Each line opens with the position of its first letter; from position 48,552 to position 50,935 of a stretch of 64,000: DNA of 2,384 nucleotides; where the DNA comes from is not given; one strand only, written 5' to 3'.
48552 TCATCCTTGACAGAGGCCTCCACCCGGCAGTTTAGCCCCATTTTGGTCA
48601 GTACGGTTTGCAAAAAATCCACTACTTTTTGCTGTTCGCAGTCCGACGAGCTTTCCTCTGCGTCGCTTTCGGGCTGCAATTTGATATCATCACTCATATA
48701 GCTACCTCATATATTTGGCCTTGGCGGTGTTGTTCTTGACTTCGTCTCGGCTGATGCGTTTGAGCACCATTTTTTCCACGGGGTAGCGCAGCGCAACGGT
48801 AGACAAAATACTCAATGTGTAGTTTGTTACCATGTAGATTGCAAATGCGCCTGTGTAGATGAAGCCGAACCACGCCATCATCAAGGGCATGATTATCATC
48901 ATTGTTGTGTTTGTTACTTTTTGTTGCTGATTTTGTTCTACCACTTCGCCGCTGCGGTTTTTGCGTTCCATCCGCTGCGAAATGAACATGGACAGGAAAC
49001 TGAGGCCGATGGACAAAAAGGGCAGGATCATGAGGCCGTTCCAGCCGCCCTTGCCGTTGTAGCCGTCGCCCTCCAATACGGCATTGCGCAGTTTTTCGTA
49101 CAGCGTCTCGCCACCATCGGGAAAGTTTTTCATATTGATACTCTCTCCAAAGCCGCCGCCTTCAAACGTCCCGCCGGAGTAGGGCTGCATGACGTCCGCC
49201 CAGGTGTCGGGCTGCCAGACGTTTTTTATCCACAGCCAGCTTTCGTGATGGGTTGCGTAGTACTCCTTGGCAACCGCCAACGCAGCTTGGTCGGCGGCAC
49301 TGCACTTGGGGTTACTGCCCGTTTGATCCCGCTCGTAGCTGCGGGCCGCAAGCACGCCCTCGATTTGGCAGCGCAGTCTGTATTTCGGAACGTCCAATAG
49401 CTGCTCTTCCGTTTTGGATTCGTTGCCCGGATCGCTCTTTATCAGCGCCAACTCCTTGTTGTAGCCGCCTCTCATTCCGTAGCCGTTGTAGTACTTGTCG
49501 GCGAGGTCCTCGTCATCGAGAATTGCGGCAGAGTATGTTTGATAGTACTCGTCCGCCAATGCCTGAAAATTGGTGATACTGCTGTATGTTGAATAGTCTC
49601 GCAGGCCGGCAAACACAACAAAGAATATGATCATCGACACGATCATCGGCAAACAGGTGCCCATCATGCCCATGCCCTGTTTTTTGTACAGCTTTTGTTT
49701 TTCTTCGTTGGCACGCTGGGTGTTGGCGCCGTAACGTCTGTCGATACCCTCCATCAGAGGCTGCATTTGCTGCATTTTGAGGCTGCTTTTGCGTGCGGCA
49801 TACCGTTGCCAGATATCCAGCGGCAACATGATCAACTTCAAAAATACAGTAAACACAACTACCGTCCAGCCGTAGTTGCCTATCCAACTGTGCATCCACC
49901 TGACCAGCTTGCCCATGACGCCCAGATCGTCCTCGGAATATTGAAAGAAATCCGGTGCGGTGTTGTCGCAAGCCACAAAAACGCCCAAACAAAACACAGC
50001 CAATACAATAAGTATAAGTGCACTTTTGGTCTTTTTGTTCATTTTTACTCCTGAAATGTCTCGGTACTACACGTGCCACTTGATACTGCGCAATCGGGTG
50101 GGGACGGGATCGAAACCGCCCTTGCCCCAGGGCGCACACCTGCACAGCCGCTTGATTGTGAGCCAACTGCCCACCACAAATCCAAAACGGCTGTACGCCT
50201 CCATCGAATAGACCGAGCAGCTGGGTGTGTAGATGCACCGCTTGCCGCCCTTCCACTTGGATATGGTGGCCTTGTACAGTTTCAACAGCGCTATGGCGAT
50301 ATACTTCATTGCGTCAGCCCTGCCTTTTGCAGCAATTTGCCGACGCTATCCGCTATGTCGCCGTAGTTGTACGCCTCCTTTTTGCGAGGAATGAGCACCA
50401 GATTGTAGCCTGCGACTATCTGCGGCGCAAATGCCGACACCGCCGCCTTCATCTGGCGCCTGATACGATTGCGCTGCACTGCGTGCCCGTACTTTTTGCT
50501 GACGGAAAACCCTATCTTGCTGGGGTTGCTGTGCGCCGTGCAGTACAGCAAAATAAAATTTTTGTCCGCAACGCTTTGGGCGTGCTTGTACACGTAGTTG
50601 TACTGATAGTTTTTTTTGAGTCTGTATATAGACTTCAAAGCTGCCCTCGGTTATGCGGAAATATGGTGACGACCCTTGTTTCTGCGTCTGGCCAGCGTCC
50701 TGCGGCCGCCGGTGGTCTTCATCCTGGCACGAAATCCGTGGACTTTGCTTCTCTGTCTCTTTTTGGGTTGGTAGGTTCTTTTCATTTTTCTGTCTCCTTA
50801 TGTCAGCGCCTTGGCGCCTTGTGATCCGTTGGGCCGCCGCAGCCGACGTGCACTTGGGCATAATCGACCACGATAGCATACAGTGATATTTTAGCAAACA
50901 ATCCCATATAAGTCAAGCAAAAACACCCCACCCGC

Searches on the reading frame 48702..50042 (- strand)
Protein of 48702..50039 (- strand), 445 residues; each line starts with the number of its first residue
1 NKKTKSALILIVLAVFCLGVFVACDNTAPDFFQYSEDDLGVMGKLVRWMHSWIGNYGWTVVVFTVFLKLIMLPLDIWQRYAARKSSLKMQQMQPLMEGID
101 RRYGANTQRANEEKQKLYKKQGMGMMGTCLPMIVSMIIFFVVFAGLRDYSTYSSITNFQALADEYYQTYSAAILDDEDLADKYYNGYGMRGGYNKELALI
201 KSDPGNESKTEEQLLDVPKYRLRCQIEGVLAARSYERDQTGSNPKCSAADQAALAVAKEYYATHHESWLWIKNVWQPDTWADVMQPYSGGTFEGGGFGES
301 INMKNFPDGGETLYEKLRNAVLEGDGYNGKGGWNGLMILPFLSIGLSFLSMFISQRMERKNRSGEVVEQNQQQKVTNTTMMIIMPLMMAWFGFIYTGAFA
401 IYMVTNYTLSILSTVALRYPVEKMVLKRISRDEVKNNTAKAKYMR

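Call 20: find_related_loci(query=window:48702-50039:-, collection=genome_contigs, flank=10000)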
Query window:48702-50039:- (445 aa) in genome_contigs; peptide patterns used: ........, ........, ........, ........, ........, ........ (x = any residue, [..] = any of these).
114 stretches matched a pattern; 58 encode a relative of the query (tblastn E <= 1e-3); 58 distinct loci.
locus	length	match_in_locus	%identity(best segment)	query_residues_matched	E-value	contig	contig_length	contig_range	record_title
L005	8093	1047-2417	71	2-445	0e+0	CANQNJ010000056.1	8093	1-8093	MAG: uncultured Clostridia bacterium isolate Lapin-012__bin45 genome assembly, contig: Lapin-012__NODE_9209_length_8093_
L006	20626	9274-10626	71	1-445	0e+0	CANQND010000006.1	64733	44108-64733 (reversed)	MAG: uncultured Clostridia bacterium isolate Lapin-012__bin87 genome assembly, contig: Lapin-012__NODE_853_length_64733_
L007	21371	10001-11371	69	1-445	0e+0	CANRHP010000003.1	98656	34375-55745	MAG: uncultured Clostridia bacterium isolate Lapin-032__bin130 genome assembly, contig: Lapin-032__NODE_353_length_98656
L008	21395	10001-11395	68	1-445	0e+0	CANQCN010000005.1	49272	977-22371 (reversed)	MAG: uncultured Clostridia bacterium isolate Lapin-002__bin65 genome assembly, contig: Lapin-002__NODE_890_length_49272_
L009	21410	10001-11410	66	1-445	0e+0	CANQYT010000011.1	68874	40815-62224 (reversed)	MAG: uncultured Clostridia bacterium isolate Lapin-015__bin24 genome assembly, contig: Lapin-015__NODE_309_length_68874_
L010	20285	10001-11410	66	2-445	0e+0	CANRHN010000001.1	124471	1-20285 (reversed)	MAG: uncultured Clostridia bacterium isolate Lapin-032__bin20 genome assembly, contig: Lapin-032__NODE_228_length_124471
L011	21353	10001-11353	65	1-445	0e+0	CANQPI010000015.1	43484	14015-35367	MAG: uncultured Clostridia bacterium isolate Lapin-012__bin2 genome assembly, contig: Lapin-012__NODE_1500_length_43484_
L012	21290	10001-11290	59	1-444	1e-172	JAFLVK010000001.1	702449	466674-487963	MAG: Clostridiales bacterium isolate HAN103 Seq1, whole genome shotgun sequence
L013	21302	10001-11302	55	2-445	1e-147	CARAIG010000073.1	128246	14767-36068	MAG TPA_asm: uncultured Eubacteriales bacterium isolate MGBC159553 genome assembly, contig: MGBC159553.73, whole genome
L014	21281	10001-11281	54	2-445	9e-143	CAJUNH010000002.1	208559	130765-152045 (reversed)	MAG TPA_asm: uncultured Christensenellaceae bacterium isolate MGBC160019 genome assembly, contig: MGBC160019.2, whole ge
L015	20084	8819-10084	48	3-445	2e-135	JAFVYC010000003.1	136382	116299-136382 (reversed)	MAG: Clostridia bacterium isolate RGIG5500 Sheep_Colon.Co__c299005, whole genome shotgun sequence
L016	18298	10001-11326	65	2-445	0e+0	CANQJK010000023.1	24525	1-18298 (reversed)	MAG: uncultured Clostridia bacterium isolate Lapin-032__bin128 genome assembly, contig: Lapin-032__NODE_3186_length_2452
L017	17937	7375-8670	52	1-445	2e-130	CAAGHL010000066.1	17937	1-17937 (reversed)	MAG TPA_asm: Clostridia bacterium, isolate HGM11380, WGS project CAAGHL010000000 data, contig: SRS476271_15_k119_249927,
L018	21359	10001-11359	69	1-445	0e+0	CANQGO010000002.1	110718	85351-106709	MAG: uncultured Clostridia bacterium isolate Lapin-032__bin16 genome assembly, contig: Lapin-032__NODE_291_length_110718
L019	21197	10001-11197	48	21-445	1e-114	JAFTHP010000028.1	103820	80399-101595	MAG: Clostridia bacterium isolate RGIG3826 Roe_deer_Cecum-1__c449923, whole genome shotgun sequence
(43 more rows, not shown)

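Call 89: search_protein_families(library=pfam, proteins=[L007:242-1234:-, L007:1155-1928:-, L012:2039-3406:-, L007:6726-7829:-, L007:8282-8983:+], max_evalue=0.00001)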
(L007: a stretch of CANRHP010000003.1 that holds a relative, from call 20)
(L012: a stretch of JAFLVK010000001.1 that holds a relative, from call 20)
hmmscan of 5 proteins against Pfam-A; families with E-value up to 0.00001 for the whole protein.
L007:242-1234:- (331 aa): 2 families
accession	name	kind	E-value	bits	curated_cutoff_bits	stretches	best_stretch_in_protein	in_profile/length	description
PF17762.8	HTH_ParB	-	4.9e-34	117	22.6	1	159-257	1-100/102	ParB HTH domain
PF02195.25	ParB_N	-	5.9e-29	100.4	26.3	1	65-157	2-95/95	ParB N-terminal domain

L007:1155-1928:- (258 aa): 7 families
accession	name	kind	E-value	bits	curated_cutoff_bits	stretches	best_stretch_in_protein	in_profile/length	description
PF13614.12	AAA_31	-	1e-69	234.5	27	1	3-178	2-177/177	AAA domain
PF01656.29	CbiA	-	1.8e-26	93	25.4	1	5-229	1-125/125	CobQ/CobB/MinD/ParA nucleotide binding domain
PF10609.15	ParA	-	9.8e-13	48.5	27.1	1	3-248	4-244/246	NUBPL iron-transfer P-loop NTPase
PF09140.17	MipZ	-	5e-11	42.8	20.7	0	4-47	2-45/262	ATPase MipZ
PF06564.18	CBP_BcsQ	-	4.1e-10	40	21.3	1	4-246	3-230/234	Cellulose biosynthesis protein BcsQ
PF00142.24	Fer4_NifH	-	2.1e-09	37.7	25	1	10-252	7-247/271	4Fe-4S iron sulfur cluster binding proteins, NifH/frxC family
PF02374.21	ArsA_ATPase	-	8e-07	29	24.3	1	5-49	4-47/305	Anion-transporting ATPase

L012:2039-3406:- (456 aa): 4 families
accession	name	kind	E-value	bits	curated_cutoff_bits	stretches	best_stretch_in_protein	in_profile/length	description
PF00308.24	Bac_DnaA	-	1.7e-66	223.8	23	1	115-277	3-161/162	Bacterial DnaA ATPAse domain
PF08299.17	Bac_DnaA_C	-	2.3e-24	85.6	31.5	1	362-432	1-69/69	Bacterial dnaA protein helix-turn-helix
PF01695.23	IstB_IS21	-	8e-08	32.5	24.1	1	149-257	95-195/238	IstB-like ATP binding protein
PF00004.35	AAA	-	5.3e-07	30.6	21.2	1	149-244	1-89/131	ATPase family associated with various cellular activities (AAA)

L007:6726-7829:- (368 aa): 3 families
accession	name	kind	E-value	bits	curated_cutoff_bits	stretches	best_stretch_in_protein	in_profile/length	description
PF00712.24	DNA_pol3_beta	-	1.3e-34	119.4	24.4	2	1-119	1-118/120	DNA polymerase III beta subunit, N-terminal domain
PF02767.21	DNA_pol3_beta_2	-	1.7e-33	115.8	27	1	131-242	2-114/116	DNA polymerase III beta subunit, central domain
PF02768.20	DNA_pol3_beta_3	-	1.1e-19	70.8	27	1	248-364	3-120/121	DNA polymerase III beta subunit, C-terminal domain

L007:8282-8983:+ (234 aa): 1 family
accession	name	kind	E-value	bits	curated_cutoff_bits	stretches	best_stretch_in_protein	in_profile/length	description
PF01048.26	PNP_UDP_1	-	4.9e-36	124.7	25.1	1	19-226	3-220/233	Phosphorylase superfamily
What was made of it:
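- On Bacterial oriC: In relative L012, dnaA lies 6.6 kb from rpmH, with dnaN and other genes between (call 89).
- Closest known: Firmicute oriC in the rpmH-dnaA-dnaN region. Different: dnaA is not here; in this clade it lies elsewhere (call 89).
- Relatives encode ParA and ParB in the rpmH/dnaN neighbourhood (call 89).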

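Call 90: find_homologous_proteins(query=window:48705-50042:-, max_evalue=1e-100)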
Query window:48705-50042:- (446 aa): 307 proteins with E <= 1e-100 among 7111 candidates; the best 120 are listed.
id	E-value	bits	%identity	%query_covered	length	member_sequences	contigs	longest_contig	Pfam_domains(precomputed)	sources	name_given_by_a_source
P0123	1.1e-217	741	71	100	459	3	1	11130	PF02096.27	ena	-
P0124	2.6e-214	730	69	100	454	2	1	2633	PF02096.27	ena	-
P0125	1.6e-213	727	71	100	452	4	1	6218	PF02096.27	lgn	-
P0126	5.4e-213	726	71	100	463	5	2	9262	PF02096.27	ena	-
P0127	3.2e-208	710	69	100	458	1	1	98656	PF02096.27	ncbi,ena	-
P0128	5.0e-203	693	66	100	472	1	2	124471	PF02096.27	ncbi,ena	-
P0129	1.9e-202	691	68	100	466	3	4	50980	PF02096.27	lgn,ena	-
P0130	5.1e-201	686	66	100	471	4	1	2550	PF02096.27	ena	-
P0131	1.5e-200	685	68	100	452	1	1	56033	PF02096.27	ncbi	-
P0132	9.7e-198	675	66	100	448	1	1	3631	PF02096.27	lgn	-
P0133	2.8e-197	674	66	100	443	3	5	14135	PF02096.27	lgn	-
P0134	3.7e-191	654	65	100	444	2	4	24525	PF02096.27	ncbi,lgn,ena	-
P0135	4.1e-188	644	65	100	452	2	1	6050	PF02096.27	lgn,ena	-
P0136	2.1e-183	628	63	100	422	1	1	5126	PF02096.27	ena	-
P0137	1.4e-181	622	63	100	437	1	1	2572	PF02096.27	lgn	-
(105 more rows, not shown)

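Call 91: find_encoding_contigs(protein=P0123, flank=10000, max_places=2)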
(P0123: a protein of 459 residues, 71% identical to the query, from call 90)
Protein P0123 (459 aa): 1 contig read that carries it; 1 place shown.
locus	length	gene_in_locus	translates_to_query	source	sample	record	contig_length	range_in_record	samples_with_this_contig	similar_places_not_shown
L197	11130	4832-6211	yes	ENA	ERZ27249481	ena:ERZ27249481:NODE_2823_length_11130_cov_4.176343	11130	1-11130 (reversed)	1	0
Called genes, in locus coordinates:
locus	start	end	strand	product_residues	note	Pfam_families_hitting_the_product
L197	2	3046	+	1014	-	?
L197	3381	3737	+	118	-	PF01797:Y1_Tnp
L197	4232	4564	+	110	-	PF00825:Ribonuclease_P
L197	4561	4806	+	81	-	PF01809:YidD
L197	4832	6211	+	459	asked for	PF02096:60KD_IMP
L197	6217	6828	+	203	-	PF13083:KH_KhpA-B, PF01424:R3H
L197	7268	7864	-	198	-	PF02915:Rubrerythrin, PF23458:DUF7130 (faint), PF21349:RUBY_RBDX (weak)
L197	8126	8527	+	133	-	-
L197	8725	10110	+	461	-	PF04973:NMN_transporter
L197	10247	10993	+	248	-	PF00881:Nitroreductase (faint), PF14512:TM1586_NiRdase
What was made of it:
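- A close relative has an IS200 next to rpmH (call 91).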

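Call 92: find_encoding_contigs(protein=P0126, flank=10000, max_places=2)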
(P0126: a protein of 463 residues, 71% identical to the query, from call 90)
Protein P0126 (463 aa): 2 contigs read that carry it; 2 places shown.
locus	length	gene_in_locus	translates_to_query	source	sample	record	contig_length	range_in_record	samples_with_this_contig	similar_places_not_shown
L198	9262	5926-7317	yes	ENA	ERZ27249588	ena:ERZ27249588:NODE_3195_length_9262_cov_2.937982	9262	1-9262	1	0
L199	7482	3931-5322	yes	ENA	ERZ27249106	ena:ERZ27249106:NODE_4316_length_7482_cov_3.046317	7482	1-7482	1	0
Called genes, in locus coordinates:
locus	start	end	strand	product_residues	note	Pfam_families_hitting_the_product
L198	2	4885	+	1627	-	?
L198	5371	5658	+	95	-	PF00825:Ribonuclease_P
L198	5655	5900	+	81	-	PF01809:YidD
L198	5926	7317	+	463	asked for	PF02096:60KD_IMP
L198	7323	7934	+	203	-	PF13083:KH_KhpA-B, PF01424:R3H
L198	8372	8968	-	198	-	PF02915:Rubrerythrin, PF23458:DUF7130 (faint), PF21349:RUBY_RBDX (weak)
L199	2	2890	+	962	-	?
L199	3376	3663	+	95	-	PF00825:Ribonuclease_P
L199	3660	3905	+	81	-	PF01809:YidD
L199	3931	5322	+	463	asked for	PF02096:60KD_IMP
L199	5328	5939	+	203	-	PF13083:KH_KhpA-B, PF01424:R3H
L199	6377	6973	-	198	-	PF02915:Rubrerythrin, PF23458:DUF7130 (faint), PF21349:RUBY_RBDX (weak)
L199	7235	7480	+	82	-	?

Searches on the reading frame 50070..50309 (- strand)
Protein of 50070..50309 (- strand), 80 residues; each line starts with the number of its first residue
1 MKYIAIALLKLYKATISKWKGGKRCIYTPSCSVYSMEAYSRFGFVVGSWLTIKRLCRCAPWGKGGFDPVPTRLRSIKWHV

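Call 35: find_encoding_contigs(protein=window:50070-50309:-, flank=10000, max_places=10)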
Protein window:50070-50309:- (80 aa): 15 contigs read that carry it; 10 places shown.
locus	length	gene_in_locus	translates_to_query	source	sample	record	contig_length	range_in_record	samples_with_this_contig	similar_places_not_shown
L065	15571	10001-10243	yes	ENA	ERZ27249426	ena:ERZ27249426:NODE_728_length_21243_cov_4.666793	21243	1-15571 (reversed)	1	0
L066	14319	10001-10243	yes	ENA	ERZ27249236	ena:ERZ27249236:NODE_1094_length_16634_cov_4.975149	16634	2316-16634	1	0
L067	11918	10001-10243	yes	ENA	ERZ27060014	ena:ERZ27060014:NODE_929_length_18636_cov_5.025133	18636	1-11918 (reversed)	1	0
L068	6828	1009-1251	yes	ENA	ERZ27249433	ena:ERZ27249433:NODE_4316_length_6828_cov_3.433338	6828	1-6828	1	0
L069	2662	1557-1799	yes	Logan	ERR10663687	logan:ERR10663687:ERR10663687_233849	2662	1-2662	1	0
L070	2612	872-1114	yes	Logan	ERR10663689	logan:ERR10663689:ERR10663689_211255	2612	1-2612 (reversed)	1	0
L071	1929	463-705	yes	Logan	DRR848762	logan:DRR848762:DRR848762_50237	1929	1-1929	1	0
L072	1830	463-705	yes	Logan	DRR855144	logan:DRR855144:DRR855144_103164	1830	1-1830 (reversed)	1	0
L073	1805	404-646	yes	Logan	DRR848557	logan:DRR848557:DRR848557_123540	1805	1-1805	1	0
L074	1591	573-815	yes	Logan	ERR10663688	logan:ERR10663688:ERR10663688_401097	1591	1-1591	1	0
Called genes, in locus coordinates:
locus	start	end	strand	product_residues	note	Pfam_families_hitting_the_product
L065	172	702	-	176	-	PF18050:Cyclophil_like2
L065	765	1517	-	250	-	PF02627:CMD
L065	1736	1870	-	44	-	-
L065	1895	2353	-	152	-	PF12802:MarR_2 (weak), PF13463:HTH_27 (weak)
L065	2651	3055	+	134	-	PF01797:Y1_Tnp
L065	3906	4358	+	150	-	-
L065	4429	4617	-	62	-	-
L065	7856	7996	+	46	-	-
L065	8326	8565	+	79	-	-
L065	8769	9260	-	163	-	PF12844:HTH_19, PF13560:HTH_31, PF01381:HTH_3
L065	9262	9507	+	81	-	-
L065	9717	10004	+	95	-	PF00825:Ribonuclease_P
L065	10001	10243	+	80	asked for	PF01809:YidD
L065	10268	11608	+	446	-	PF02096:60KD_IMP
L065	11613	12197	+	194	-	PF13083:KH_KhpA-B, PF01424:R3H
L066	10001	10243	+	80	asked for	PF01809:YidD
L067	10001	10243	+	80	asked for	PF01809:YidD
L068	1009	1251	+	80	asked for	PF01809:YidD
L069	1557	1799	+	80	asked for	PF01809:YidD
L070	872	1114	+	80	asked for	PF01809:YidD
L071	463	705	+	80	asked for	PF01809:YidD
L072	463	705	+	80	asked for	PF01809:YidD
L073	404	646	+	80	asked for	PF01809:YidD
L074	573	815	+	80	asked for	PF01809:YidD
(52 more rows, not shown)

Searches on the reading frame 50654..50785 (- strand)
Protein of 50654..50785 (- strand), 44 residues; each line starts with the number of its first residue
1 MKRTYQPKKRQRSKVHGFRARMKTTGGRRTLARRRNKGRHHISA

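Call 34: find_encoding_contigs(protein=window:50654-50785:-, flank=10000, max_places=10)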
Protein seq(44 aa) (44 aa): no gene with exactly this product is on record in the collection.
